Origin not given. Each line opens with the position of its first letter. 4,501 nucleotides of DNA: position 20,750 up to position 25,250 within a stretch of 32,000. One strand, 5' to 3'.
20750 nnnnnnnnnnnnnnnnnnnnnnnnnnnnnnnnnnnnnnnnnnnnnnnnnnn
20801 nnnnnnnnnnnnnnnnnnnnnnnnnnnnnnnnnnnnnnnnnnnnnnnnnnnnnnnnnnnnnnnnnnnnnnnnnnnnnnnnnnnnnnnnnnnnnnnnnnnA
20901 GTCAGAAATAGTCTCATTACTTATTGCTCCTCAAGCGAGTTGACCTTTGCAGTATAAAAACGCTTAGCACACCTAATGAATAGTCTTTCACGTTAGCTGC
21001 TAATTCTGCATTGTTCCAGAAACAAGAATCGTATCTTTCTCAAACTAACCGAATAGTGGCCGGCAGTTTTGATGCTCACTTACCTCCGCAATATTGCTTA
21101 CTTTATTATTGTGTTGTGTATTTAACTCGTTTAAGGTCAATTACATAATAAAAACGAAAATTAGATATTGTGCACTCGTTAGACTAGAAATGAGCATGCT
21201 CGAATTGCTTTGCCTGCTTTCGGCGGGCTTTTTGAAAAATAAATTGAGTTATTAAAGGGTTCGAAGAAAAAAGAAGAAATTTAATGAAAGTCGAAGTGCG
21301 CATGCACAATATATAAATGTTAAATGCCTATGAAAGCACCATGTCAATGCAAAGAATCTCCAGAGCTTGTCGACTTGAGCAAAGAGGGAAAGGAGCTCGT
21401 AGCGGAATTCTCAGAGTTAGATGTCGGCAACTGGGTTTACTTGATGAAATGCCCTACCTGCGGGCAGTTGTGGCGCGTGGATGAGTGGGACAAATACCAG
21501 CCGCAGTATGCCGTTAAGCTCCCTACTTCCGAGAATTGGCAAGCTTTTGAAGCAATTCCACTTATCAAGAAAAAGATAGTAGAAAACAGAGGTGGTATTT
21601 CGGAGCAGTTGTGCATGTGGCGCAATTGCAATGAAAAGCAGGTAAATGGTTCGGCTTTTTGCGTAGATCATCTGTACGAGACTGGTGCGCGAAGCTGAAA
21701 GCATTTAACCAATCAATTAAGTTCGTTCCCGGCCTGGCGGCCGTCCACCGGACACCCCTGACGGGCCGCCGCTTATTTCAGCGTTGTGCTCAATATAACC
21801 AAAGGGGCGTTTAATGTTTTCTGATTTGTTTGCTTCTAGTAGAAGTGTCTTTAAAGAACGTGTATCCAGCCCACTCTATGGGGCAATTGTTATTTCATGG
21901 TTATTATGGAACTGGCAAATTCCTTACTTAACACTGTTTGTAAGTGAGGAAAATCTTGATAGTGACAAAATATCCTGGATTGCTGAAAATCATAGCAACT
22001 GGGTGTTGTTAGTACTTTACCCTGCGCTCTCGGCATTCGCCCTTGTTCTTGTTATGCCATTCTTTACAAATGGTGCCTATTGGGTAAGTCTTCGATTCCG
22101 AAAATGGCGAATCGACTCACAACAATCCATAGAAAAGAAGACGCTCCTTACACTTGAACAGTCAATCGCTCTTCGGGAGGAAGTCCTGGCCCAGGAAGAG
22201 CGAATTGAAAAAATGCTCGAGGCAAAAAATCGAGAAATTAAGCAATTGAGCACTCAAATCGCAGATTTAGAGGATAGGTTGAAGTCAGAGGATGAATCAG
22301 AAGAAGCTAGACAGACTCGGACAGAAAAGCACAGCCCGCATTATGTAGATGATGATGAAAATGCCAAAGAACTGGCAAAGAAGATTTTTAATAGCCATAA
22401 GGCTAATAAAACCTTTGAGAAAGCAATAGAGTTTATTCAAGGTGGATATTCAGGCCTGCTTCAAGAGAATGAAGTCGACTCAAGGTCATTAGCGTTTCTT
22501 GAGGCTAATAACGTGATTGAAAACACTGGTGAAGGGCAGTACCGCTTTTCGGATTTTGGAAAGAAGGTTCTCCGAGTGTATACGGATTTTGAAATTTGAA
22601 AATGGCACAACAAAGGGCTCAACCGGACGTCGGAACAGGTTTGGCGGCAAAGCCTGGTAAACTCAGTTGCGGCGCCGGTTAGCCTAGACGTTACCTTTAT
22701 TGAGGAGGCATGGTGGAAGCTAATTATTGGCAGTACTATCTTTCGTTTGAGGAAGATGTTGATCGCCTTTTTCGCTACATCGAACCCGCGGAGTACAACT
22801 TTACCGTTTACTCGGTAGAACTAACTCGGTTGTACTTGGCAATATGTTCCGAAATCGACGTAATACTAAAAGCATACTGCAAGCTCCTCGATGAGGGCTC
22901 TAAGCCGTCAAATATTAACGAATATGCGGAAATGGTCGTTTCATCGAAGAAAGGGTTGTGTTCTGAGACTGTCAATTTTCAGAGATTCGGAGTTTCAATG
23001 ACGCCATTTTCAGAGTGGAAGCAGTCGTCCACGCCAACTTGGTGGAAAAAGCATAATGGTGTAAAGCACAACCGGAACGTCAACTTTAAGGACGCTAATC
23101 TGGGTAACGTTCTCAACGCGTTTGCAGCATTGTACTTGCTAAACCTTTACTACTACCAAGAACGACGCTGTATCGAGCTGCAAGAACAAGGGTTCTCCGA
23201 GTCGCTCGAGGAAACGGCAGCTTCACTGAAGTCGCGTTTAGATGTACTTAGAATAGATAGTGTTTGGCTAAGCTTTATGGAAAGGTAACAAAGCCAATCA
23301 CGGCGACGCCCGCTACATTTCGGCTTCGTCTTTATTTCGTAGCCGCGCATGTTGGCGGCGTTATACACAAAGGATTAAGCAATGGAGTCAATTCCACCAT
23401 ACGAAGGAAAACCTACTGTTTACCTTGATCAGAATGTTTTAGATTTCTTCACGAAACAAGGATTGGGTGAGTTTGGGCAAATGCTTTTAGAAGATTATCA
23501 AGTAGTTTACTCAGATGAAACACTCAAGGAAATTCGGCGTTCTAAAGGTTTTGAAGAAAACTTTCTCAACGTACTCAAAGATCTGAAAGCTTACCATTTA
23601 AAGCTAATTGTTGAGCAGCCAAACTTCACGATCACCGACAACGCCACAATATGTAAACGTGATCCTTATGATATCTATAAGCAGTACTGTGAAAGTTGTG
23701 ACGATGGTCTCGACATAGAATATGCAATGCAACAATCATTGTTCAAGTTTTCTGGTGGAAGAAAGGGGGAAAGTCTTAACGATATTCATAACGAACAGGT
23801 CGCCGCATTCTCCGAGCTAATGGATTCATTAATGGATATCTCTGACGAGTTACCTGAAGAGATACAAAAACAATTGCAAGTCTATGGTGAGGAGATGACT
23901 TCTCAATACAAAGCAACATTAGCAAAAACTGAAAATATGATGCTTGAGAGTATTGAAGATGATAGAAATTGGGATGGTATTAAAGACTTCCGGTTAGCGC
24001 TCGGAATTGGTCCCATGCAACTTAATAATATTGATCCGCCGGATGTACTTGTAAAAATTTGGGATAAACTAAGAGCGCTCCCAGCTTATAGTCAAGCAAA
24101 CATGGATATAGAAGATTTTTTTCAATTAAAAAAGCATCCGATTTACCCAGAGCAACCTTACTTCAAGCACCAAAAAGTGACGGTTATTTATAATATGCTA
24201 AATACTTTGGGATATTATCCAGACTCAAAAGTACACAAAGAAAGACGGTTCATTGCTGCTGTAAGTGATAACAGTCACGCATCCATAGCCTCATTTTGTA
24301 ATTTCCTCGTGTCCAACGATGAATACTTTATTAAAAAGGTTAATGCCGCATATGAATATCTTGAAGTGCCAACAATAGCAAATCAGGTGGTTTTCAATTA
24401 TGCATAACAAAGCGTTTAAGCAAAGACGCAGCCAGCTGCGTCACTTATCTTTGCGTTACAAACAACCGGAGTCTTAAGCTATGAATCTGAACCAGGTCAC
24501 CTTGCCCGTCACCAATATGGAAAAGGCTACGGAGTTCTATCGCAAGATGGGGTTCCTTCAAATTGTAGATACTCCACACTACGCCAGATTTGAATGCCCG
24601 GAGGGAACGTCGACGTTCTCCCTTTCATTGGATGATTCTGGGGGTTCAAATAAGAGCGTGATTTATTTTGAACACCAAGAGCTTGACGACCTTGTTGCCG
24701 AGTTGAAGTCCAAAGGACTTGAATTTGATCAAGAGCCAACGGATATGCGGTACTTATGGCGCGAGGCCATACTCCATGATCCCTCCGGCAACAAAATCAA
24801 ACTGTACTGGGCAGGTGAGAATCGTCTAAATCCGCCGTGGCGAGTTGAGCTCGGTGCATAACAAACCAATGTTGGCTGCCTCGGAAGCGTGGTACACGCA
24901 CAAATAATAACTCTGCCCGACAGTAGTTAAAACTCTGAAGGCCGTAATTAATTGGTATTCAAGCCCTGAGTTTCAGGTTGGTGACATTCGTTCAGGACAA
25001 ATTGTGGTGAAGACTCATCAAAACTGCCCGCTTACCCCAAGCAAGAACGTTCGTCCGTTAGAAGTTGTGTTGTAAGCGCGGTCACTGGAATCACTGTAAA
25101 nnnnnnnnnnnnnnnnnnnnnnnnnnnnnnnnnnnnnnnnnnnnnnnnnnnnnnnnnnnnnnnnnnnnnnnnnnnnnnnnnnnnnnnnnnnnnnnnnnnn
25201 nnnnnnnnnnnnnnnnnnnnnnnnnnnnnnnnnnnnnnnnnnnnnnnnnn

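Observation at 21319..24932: Integron cassette array lacking an integrase (CALIN) with heterogeneous attC sites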

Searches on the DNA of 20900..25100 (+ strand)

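Call 53: search_with_rna_model(model_id=R2, source=window, start=20900, end=25100, filters=off, max_evalue=10, show_alignments=0)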
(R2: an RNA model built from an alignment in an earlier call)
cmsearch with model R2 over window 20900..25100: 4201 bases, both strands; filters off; matches with E-value up to 10: 13.
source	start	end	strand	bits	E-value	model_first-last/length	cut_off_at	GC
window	21701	21791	+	35.7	2.8e-08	1-77/77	no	0.59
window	24400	24463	+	22.9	9.1e-05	1-77/77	no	0.44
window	23281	23368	+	14.1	0.025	1-77/77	no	0.52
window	24854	24879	+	9.8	0.36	1-77/77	no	0.46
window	20969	21000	+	7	2.1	1-77/77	no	0.41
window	21309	21327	+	6.1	3.9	1-77/77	no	0.16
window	21141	21168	-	6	4.1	1-77/77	no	0.14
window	21701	21724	-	5.7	5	1-77/77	no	0.29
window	21141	21168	+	5.6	5.4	1-77/77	no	0.14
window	24900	24955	+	4.8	8.5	1-77/77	no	0.38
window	21309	21327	-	4.8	8.5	1-77/77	no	0.16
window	23784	23857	+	4.8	8.7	1-77/77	no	0.43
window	24892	24960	-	4.6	9.7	1-77/77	no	0.39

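Call 82: search_dna_similar(query=window:21319-25014:+, collection=plasmids, mode=distant, max_rows=10)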
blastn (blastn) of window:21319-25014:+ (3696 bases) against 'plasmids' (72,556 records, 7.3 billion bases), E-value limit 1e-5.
Records with a match: 11; places in all: 20; records where one place covers at least 80% of the query: 0.
Best place of each record, by identity: 80-90% 7; 60-80% 4.
By first word of the organism name: Providencia 5; Pseudoalteromonas 4; Salinivibrio 2.
By predicted mobility (MOB-suite, as given by PLSDB): non-mobilizable 6; conjugative 5.
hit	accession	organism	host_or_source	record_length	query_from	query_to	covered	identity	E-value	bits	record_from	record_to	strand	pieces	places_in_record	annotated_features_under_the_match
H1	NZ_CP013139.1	Pseudoalteromonas sp. Bsw20308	seawater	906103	3164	3530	10%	67.6%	4e-25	126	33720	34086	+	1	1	VOC family protein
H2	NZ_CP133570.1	Pseudoalteromonas sp. HL-AS1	sediment core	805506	3163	3530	10%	67.4%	2e-22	116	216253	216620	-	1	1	VOC family protein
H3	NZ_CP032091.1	Pseudoalteromonas donghaensis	cell culture,seawater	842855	3163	3530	10%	66.1%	4e-12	83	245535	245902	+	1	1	VOC family protein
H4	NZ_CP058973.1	Pseudoalteromonas sp. JSTW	cell culture,marine sediment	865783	3163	3530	10%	66.1%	4e-12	83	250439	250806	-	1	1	VOC family protein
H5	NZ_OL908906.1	Providencia rettgeri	-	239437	389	2045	4%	87.8%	2e-15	185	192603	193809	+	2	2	hypothetical protein (x2)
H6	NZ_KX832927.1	Providencia rettgeri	Homo sapiens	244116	389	2045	4%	87.8%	2e-15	185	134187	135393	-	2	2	hypothetical protein (x2)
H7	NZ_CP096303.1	Providencia sp. PROV224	Clinical or host-associated ...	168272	389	2045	4%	87.8%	2e-15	185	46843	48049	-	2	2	hypothetical protein (x2)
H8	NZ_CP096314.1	Providencia sp. PROV170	Clinical or host-associated ...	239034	389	2045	4%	87.8%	2e-15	185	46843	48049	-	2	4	hypothetical protein (x2)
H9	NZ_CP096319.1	Providencia sp. PROV161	Clinical or host-associated ...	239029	389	2045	4%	87.8%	2e-15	185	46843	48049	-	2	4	hypothetical protein (x2)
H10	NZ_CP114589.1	Salinivibrio kushneri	-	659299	1965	2045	2%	89.0%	1e-18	104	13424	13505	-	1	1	none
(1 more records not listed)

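Call 83: get_annotated_region(hit=H5, flank=6000)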
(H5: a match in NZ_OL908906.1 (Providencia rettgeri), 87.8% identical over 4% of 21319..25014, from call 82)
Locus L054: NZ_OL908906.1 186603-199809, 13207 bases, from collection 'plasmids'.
description: Providencia rettgeri strain CHS4.1 plasmid pCHS4.1-1, complete sequence
organism: Providencia rettgeri (NCBI taxid 587)
taxonomy: Bacteria; Pseudomonadota; Gammaproteobacteria; Enterobacterales; Morganellaceae; Providencia; Providencia rettgeri
host: -; source: -; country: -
typing (MOB-suite, as given by PLSDB): conjugative; replicon IncC,rep_cluster_1254,rep_cluster_1506; relaxase MOBH,MOBH,MOBH; mating-pair formation MPF_F
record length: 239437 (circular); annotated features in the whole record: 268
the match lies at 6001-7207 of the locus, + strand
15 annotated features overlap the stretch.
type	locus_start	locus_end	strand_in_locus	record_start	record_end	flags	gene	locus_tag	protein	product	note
CDS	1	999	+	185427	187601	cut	-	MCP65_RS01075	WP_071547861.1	AAA family ATPase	-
CDS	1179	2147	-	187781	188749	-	-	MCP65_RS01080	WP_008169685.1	integron integrase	GO:0006310 - DNA recombination [Evidence IEA]; GO:0009294 - DNA-mediated transformation [Evidence IEA]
predicted_resistance_gene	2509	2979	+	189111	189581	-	dfrA46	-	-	trimethoprim-resistant dihydrofolate reductase DfrA46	predicted by amrfinderplus; class TRIMETHOPRIM; identity 98.73%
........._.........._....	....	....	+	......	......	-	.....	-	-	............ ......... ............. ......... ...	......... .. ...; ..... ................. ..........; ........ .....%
CDS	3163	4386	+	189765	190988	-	-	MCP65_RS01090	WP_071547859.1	erythromycin esterase family protein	-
CDS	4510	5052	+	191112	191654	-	-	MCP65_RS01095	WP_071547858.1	DinB family protein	-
CDS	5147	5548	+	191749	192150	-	maoP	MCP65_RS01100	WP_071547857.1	DUF413 domain-containing protein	-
CDS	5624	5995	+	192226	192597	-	-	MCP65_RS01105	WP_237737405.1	hypothetical protein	-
CDS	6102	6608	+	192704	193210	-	-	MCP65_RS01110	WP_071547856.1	hypothetical protein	-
CDS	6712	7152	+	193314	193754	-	-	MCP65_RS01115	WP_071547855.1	hypothetical protein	-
CDS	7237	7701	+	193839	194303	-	-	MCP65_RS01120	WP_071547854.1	GNAT family N-acetyltransferase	-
CDS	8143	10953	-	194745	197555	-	traN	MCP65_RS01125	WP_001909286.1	conjugal transfer mating pair stabilization protein TraN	-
CDS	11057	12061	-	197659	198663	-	-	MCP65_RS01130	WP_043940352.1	TraU family protein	-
CDS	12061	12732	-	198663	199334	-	-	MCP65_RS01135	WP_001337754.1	EAL domain-containing protein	-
CDS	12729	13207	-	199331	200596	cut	-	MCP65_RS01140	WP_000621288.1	TrbC family F-type conjugative pilus assembly protein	-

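Call 86: search_with_rna_model(model_id=R3, source=L054, filters=off, max_evalue=1)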
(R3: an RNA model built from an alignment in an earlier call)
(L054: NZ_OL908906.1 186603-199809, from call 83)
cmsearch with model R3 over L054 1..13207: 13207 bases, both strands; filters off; matches with E-value up to 1: 8.
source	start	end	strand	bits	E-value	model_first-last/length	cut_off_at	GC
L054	7133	7223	+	50.4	6.3e-10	1-83/83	no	0.62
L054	4402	4491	+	41.5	7.1e-08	1-83/83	no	0.51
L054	5045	5126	+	36.7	8.8e-07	1-83/83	no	0.63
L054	7694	7787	+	31.6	1.3e-05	1-83/83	no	0.62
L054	2975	3104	+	20.3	0.0052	1-83/83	no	0.45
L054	5996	6084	+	19.6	0.0075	1-83/83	no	0.56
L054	5556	5644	+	18.6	0.013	1-83/83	no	0.57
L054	1439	1479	-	12.6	0.29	1-83/83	no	0.46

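Call 94: search_rna_families(source=window, start=20900, end=25100, threshold=evalue, max_evalue=1)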
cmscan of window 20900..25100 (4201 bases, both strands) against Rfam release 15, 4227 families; matches with E-value up to 1: 0.
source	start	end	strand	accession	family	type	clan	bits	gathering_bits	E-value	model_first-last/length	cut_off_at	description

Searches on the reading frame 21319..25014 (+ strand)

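Call 87: find_homologous_proteins(query=L054:1179-2147:-, max_evalue=1e-30)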
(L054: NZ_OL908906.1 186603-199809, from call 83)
Query L054:1179-2147:- (322 aa): 5276 proteins with E <= 1e-30 among 8000 candidates; the best 120 are listed.
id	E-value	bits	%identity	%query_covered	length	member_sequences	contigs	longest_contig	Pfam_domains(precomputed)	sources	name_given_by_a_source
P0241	2.4e-216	735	100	100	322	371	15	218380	PF13495.13,PF00589.28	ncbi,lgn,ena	-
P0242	9.8e-201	683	91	100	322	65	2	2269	PF13495.13,PF00589.28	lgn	-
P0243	4.9e-167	573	76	99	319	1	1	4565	PF13495.13,PF00589.28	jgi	-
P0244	3.0e-166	570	75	99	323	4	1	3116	PF13495.13,PF00589.28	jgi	jgi:integron integrase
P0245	2.2e-163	561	73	100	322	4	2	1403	PF13495.13,PF00589.28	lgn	-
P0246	6.2e-163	559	74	99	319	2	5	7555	PF13495.13,PF00589.28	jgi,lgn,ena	jgi:integron integrase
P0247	2.5e-161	554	73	99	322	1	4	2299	PF13495.13,PF00589.28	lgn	-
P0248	1.7e-157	541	71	99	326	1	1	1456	PF13495.13,PF00589.28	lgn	-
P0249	4.5e-157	540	71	99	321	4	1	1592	PF13495.13,PF00589.28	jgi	-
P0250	6.2e-148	510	66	99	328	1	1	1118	PF13495.13,PF00589.28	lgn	-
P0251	5.7e-147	507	67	99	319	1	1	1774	PF13495.13,PF00589.28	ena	-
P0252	3.3e-146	504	66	99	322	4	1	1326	PF13495.13,PF00589.28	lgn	-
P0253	5.0e-146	504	68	98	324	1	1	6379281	PF13495.13,PF00589.28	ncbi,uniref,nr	ncbi:integron integrase [Oleiphilus messinensis]|uniref:Integron integrase n=1 Tax=Oleiphilus messin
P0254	1.3e-144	499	67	99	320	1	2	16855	PF13495.13,PF00589.28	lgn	-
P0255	4.8e-144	497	63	99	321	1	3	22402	PF13495.13,PF00589.28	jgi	-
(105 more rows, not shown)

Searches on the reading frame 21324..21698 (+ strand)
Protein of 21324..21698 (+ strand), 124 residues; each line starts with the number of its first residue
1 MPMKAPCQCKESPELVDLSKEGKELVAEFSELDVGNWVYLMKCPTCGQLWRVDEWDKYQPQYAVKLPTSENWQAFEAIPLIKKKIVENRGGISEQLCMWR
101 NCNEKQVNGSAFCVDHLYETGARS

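Call 8: search_protein_families(library=pfam, proteins=[window:21324-21698:+], max_evalue=0.01)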
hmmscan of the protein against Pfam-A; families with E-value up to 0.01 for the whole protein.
window:21324-21698:+ (124 aa): 0 families

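Call 58: search_protein_families(library=padloc, proteins=[window:21324-21698:+], max_evalue=0.01)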
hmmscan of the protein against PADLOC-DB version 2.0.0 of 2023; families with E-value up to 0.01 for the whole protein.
window:21324-21698:+ (124 aa): 0 families

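Call 59: search_protein_families(library=ncbifam, proteins=[window:21324-21698:+], max_evalue=0.01)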
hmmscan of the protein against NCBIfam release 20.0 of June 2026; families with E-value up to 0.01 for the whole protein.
window:21324-21698:+ (124 aa): 0 families

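Call 66: find_encoding_contigs(protein=window:21330-21698:+, flank=6000, max_places=10)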
Protein window:21330-21698:+ (122 aa): 20 contigs read that carry it; 10 places shown.
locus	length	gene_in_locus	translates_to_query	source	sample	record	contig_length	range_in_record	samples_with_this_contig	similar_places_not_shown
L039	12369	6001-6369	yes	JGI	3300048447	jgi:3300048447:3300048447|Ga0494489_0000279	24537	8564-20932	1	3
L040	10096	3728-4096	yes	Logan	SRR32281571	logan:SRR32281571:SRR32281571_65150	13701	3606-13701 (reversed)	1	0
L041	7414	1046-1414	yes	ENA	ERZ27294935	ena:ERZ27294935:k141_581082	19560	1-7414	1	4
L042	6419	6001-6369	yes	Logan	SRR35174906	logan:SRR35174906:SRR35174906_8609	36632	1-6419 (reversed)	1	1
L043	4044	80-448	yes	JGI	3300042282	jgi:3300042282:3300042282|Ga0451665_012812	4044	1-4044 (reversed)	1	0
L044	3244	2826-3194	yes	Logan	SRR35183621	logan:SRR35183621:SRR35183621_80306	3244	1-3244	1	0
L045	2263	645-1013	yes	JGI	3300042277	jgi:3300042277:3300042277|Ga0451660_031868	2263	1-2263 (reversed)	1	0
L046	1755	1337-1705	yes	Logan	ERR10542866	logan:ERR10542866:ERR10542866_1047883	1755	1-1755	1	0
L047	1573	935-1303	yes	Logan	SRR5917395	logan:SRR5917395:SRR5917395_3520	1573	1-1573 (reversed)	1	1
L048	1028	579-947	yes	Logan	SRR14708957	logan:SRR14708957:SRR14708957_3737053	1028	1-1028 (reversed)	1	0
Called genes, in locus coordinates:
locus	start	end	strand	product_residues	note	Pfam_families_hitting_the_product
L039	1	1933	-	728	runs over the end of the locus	PF07715:Plug, PF00593:TonB_dep_Rec_b-barrel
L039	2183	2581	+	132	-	PF00300:His_Phos_1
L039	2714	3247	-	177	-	PF07566:DUF1543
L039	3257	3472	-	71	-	PF07866:DUF1653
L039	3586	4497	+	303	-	PF01738:DLH (faint), PF12146:Hydrolase_4, PF08840:BAAT_C (weak), PF00326:Peptidase_S9 (weak)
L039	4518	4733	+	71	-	-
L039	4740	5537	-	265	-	PF00753:Lactamase_B (weak)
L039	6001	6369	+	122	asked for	-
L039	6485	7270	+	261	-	-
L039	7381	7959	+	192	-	-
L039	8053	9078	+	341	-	-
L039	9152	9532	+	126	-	PF00903:Glyoxalase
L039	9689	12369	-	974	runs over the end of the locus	PF07715:Plug, PF00593:TonB_dep_Rec_b-barrel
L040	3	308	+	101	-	?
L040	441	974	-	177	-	PF07566:DUF1543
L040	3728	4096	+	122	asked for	-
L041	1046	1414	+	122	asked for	-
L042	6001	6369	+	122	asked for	-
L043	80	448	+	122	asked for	-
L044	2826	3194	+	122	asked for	-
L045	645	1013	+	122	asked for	-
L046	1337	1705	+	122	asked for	-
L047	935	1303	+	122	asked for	-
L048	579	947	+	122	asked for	-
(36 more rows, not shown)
